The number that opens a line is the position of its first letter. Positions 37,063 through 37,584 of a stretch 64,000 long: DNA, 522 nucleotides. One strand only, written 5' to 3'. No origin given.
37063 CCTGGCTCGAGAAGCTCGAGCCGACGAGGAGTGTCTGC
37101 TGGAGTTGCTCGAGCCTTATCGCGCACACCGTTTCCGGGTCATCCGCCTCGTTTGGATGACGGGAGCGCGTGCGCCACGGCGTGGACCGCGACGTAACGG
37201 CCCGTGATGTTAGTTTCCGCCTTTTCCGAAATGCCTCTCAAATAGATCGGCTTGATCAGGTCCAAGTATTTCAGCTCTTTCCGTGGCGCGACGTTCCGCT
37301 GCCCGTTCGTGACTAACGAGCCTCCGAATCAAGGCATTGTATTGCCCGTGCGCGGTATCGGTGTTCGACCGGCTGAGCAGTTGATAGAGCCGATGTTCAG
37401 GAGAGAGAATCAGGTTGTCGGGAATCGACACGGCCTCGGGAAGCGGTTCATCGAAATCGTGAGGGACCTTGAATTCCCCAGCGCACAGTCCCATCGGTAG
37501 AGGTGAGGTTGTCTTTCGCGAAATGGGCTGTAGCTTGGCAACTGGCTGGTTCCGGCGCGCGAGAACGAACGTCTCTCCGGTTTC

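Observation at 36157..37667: Tandem duplication of an [alkA 3' tail - vapC - vapB] unit; second copy has lost its toxin and fused the remnant to the antitoxin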

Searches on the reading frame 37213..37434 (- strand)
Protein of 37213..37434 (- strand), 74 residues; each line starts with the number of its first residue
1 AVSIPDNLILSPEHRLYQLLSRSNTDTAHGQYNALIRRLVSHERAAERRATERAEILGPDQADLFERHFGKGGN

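Call 21: search_protein_representatives(protein=window:37213-37434:-)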
Query: 74 residues. Proteins with E-value up to 0.001 (for the whole library): 207; up to 1e-10: 0; up to 1e-30: 0. The best 150 are listed.
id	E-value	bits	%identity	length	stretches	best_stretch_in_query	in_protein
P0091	2.1e-10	56.7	67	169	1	2-51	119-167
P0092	1.0e-09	54.5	66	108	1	1-47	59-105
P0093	1.1e-09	54.4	70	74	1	5-47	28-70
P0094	1.7e-09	53.9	60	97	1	7-54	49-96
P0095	2.0e-09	53.6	55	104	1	5-62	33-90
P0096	2.2e-09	53.5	57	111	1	2-50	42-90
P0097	7.2e-09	51.9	55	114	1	3-53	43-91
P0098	1.1e-08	51.2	61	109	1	2-47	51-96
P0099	1.4e-08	51.0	59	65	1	9-64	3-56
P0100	1.4e-08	50.9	63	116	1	2-47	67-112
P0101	1.5e-08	50.9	58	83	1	2-51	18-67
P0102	1.5e-08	50.8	58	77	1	5-52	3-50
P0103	1.6e-08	50.8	60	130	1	2-50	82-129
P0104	2.2e-08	50.3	55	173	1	3-49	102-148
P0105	2.3e-08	50.2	56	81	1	3-54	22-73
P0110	5.1e-08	49.2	50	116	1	3-60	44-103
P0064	2.6e-07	46.9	61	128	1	4-50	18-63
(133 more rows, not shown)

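Call 23: search_protein_families(library=pfam, proteins=[P0092, P0096, P0097, P0098, P0100, P0103, P0104, P0110, P0091], max_evalue=1)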
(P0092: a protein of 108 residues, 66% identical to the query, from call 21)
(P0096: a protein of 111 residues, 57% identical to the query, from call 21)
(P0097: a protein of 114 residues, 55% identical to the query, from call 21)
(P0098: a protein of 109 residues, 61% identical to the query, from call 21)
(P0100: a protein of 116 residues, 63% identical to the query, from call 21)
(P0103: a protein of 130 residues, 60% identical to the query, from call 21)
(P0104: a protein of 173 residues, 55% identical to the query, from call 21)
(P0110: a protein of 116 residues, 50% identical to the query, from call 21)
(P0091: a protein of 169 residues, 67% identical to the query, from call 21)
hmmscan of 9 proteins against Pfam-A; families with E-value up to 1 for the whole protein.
P0092 (108 aa): 0 families

P0096 (111 aa): 0 families

P0097 (114 aa): 0 families

P0098 (109 aa): 0 families

P0100 (116 aa): 0 families

P0103 (130 aa): 1 family
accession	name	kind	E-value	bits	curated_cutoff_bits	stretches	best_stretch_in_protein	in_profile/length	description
PF20220.3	ABC_toxin_N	-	1.7e-12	47.6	27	1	4-38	84-118/122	ABC toxin N-terminal region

P0104 (173 aa): 1 family
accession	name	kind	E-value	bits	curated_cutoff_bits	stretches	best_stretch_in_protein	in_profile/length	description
PF13470.12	PIN_3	-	3.5e-06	28.3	27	1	18-67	66-114/115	PIN domain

P0110 (116 aa): 0 families

P0091 (169 aa): 1 family
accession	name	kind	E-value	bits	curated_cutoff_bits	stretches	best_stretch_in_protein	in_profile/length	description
PF20271.3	CATASP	-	0.28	11.6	29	0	69-99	4-35/86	CATRA-Associated Small Protein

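Call 24: search_protein_families(library=ncbifam, proteins=[P0092, P0096, P0097, P0098, P0100, P0103, P0104], max_evalue=1)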
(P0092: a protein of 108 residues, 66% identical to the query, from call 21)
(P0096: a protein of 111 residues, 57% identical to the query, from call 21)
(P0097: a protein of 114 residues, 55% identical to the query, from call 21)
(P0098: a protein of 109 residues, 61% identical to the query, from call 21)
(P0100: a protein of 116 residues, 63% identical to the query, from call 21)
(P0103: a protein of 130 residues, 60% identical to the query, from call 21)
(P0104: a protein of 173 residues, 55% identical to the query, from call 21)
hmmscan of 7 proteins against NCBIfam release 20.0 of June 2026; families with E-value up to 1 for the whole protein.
P0092 (108 aa): 0 families

P0096 (111 aa): 0 families

P0097 (114 aa): 0 families

P0098 (109 aa): 0 families

P0100 (116 aa): 0 families

P0103 (130 aa): 0 families

P0104 (173 aa): 1 family
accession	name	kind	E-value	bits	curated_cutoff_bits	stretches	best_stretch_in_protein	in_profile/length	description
TIGR00305.1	TIGR00305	equivalog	6.3e-05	23.2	29.15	1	19-72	63-115/115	putative toxin-antitoxin system toxin component, PIN family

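Call 26: find_homologous_proteins(query=window:37213-37434:-, max_evalue=0.001)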
Query window:37213-37434:- (74 aa): 70 proteins with E <= 0.001 among 70 candidates.
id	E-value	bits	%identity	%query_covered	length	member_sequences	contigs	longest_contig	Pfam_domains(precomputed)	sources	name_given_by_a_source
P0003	6.2e-14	69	77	64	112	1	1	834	-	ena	-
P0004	9.0e-12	63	72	62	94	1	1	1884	-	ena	-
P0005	1.7e-11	62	65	69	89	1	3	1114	-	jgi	jgi:hypothetical protein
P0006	2.3e-10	58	72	62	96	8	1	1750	-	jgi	jgi:hypothetical protein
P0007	3.3e-10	58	68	64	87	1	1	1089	-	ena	-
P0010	5.1e-10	57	82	53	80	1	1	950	-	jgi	-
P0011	5.1e-10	57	82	53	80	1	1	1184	-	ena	-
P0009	5.2e-10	57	72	62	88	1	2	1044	-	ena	-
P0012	5.5e-10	57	66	59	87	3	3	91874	-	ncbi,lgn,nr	ncbi:MAG: hypothetical protein JNL64_00210 [Blastocatellia bacterium]|nr:hypothetical protein [Blast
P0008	6.6e-10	57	67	62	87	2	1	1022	-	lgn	-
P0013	1.3e-9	56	67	62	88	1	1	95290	-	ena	-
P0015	1.4e-9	56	67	62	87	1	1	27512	-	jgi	jgi:hypothetical protein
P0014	1.5e-9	56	66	64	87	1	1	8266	-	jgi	jgi:hypothetical protein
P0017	1.9e-9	55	76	57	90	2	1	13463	-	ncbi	ncbi:MAG: hypothetical protein ACRDGN_07550 [bacterium]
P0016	2.0e-9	55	66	64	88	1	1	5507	-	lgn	-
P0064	8.3e-7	47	62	61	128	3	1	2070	-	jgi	jgi:hypothetical protein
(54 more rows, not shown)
